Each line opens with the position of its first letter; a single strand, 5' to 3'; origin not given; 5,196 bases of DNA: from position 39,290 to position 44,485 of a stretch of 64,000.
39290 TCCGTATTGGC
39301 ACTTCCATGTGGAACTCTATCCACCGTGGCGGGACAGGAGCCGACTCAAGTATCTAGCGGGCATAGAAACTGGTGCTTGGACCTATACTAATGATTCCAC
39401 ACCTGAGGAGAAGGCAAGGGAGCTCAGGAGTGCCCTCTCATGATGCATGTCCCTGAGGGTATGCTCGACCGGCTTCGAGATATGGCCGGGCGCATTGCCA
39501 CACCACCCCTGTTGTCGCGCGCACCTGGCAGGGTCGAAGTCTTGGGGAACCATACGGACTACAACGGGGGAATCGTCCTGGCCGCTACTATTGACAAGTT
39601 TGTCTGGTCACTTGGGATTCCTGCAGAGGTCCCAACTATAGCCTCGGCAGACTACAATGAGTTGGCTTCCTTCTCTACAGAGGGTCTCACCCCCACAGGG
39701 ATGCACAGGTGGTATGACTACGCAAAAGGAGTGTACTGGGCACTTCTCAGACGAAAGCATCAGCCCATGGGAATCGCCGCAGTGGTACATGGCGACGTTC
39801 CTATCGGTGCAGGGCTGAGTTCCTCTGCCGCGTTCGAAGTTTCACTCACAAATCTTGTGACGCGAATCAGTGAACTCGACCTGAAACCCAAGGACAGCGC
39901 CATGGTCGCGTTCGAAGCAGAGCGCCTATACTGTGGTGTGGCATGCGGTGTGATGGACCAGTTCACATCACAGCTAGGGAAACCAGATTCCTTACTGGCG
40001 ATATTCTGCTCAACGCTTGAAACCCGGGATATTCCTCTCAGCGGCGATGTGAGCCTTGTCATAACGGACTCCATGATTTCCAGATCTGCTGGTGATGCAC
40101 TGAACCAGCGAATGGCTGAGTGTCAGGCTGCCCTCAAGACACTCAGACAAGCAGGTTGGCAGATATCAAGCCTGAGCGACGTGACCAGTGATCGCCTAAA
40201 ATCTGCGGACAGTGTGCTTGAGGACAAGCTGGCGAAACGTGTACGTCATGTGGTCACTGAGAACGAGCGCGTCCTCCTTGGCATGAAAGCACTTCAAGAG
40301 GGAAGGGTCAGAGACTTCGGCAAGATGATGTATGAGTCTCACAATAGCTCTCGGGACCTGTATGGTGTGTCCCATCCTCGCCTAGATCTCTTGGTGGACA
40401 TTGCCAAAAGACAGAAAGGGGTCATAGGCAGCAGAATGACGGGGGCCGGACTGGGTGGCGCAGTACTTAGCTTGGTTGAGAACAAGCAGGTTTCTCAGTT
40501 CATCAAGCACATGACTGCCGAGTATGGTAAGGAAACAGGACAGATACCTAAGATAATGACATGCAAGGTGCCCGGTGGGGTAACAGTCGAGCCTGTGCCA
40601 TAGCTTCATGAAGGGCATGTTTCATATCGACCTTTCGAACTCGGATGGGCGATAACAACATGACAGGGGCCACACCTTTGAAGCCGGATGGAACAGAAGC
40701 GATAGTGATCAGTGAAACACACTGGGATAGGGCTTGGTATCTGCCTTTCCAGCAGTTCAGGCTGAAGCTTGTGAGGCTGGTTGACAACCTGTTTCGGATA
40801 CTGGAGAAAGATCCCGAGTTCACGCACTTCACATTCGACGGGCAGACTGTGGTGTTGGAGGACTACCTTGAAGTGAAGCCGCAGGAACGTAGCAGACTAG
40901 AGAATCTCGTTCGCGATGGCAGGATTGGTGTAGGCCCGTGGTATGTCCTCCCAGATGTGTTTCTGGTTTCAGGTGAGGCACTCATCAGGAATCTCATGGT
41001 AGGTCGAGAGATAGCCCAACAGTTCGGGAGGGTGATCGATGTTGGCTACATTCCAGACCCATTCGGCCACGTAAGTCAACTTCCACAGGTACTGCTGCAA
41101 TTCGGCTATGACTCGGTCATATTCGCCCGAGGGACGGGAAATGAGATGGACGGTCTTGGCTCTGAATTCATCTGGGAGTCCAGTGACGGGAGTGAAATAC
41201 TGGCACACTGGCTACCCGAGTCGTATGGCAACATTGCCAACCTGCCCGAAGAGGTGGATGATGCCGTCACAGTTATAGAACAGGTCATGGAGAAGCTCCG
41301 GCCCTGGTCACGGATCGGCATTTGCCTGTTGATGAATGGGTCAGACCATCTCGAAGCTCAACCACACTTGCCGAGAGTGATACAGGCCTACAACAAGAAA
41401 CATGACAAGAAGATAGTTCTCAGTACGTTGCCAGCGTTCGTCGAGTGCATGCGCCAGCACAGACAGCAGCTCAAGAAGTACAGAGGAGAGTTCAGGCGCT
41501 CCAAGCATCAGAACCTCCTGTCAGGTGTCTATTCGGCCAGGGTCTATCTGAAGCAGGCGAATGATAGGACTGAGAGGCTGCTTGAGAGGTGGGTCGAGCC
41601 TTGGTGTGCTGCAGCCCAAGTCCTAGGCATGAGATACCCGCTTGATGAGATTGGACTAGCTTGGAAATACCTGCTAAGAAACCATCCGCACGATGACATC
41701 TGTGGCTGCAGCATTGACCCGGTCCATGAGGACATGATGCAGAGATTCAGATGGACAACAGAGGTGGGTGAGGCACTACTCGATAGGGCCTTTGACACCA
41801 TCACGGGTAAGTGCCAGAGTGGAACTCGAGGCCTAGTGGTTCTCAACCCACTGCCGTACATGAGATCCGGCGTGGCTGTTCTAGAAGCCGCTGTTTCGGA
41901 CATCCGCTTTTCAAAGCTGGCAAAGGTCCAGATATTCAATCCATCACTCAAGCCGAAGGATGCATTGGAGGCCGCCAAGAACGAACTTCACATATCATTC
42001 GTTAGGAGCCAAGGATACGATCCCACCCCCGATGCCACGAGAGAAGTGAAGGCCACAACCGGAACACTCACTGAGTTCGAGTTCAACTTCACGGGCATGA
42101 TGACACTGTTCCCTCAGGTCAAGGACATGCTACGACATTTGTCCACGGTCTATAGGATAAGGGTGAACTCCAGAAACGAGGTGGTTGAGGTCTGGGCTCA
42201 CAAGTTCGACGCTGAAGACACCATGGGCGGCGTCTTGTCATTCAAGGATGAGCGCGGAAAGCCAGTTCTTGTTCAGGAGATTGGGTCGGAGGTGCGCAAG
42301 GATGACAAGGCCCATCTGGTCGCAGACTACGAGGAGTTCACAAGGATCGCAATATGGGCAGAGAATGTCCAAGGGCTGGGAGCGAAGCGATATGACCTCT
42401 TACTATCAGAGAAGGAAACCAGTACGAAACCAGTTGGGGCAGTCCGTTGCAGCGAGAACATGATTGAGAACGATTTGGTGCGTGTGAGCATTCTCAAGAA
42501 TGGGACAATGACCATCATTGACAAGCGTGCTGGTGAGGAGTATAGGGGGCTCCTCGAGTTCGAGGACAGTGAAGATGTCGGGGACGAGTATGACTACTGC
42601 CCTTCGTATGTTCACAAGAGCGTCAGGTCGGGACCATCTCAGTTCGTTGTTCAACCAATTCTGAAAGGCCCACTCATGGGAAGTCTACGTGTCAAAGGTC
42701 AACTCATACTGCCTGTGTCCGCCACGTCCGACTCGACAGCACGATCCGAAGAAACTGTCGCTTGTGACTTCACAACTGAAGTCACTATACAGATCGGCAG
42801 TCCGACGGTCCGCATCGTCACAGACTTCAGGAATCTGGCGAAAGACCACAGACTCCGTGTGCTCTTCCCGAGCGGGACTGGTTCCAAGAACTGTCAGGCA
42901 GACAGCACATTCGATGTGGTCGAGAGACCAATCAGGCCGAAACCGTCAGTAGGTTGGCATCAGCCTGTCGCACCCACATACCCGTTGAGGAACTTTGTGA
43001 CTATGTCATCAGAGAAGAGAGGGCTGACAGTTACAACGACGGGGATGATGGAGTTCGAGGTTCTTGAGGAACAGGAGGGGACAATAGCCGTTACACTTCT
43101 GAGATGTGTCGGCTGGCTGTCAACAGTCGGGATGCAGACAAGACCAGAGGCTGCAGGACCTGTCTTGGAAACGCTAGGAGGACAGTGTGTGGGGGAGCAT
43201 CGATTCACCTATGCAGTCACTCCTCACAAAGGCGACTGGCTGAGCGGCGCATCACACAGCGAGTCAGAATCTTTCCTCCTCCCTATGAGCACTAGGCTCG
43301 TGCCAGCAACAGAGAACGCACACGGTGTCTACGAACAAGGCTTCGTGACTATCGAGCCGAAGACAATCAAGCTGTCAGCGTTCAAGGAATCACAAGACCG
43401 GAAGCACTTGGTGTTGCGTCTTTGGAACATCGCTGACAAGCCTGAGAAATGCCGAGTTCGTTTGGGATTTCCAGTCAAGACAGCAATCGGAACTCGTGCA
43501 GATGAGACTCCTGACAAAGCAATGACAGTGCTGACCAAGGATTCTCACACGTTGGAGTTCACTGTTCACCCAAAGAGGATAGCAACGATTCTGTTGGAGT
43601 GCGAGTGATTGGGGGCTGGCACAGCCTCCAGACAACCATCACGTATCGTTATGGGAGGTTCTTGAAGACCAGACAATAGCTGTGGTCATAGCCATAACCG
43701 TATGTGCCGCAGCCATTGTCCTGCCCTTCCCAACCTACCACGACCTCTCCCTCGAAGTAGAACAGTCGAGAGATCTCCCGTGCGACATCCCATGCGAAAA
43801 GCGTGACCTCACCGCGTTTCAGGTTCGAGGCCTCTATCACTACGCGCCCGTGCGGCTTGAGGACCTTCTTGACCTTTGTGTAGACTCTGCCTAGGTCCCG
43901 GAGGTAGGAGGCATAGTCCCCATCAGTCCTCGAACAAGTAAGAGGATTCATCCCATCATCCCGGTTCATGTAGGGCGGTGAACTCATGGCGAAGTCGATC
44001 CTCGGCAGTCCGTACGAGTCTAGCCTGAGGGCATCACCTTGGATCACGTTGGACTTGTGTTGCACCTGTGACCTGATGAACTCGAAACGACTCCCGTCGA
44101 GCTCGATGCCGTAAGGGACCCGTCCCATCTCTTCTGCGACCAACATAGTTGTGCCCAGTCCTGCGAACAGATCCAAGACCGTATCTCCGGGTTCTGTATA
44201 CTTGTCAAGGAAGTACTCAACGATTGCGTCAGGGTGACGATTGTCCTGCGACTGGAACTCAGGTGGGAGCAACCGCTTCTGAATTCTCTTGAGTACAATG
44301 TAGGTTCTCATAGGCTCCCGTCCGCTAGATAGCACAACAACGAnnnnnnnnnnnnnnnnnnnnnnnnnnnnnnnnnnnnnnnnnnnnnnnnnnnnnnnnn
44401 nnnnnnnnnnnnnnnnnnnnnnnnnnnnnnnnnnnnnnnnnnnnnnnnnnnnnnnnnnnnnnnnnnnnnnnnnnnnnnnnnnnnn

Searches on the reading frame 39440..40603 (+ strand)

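Call 64: search_protein_families(library=pfam, proteins=[window:39440-40603:+], max_evalue=0.00001)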
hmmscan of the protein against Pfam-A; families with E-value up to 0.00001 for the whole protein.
window:39440-40603:+ (387 aa): 3 families
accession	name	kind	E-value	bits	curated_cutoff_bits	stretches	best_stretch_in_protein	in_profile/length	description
PF00288.32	GHMP_kinases_N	-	1.9e-15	57.3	22.3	1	94-180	2-86/87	GHMP kinases N terminal domain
PF08544.19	GHMP_kinases_C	-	3.1e-14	53.6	21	1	282-358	2-78/85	GHMP kinases C terminal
PF10509.15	GalKase_gal_bdg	-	3.7e-13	49.3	23.1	1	23-56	11-44/49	Galactokinase galactose-binding signature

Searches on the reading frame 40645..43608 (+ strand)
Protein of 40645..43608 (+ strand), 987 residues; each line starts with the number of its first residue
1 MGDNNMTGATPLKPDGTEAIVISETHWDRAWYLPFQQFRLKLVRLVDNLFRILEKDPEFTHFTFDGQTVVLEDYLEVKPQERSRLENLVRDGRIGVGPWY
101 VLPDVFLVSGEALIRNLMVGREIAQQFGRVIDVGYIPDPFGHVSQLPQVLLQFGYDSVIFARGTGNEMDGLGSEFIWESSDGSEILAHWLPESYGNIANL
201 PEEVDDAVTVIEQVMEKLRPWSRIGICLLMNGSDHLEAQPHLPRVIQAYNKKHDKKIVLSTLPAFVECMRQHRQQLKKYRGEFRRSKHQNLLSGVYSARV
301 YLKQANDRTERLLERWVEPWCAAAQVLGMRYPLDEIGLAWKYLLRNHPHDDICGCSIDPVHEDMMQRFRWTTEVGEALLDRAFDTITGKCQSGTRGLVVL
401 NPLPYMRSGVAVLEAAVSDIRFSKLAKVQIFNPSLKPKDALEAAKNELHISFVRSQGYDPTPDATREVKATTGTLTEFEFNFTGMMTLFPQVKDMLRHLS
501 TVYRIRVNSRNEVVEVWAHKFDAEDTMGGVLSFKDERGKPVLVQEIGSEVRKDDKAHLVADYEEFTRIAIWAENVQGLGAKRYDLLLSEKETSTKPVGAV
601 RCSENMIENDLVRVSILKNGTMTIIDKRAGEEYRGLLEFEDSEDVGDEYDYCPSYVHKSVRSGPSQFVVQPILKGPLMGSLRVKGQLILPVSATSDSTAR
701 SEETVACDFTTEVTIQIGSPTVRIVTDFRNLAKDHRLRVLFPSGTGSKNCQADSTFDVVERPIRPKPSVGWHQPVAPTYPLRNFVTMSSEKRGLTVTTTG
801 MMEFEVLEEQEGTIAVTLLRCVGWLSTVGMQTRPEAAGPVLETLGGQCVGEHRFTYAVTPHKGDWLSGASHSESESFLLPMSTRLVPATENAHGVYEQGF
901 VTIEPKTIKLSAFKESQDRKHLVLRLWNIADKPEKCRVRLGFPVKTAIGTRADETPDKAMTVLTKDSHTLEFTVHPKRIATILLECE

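Call 64: search_protein_families(library=pfam, proteins=[window:40645-43608:+], max_evalue=0.00001)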
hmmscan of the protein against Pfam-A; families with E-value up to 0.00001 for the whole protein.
window:40645-43608:+ (987 aa): 4 families
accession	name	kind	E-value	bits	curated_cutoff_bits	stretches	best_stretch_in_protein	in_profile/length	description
PF01074.27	Glyco_hydro_38N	-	1.9e-38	132.9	25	1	20-271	3-257/270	Glycosyl hydrolases family 38 N-terminal domain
PF07748.19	Glyco_hydro_38C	-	1.3e-17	65.2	25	1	607-822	1-200/206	Glycosyl hydrolases family 38 C-terminal domain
PF09261.16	Alpha-mann_mid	-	3.6e-14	53.1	31.1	1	292-383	3-93/96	Alpha mannosidase middle domain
PF17677.7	Glyco_hydro38C2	-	3.5e-10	40.3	22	1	908-982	2-72/72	Glycosyl hydrolases family 38 C-terminal beta sandwich domain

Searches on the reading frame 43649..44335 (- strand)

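Call 64: search_protein_families(library=pfam, proteins=[window:43649-44335:-], max_evalue=0.00001)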
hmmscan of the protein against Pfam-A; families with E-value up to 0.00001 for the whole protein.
window:43649-44335:- (228 aa): 1 family
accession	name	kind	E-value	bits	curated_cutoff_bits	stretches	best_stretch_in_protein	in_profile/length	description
PF01555.25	N6_N4_Mtase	-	9.2e-17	62.2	26.7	1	30-85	162-217/221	DNA methylase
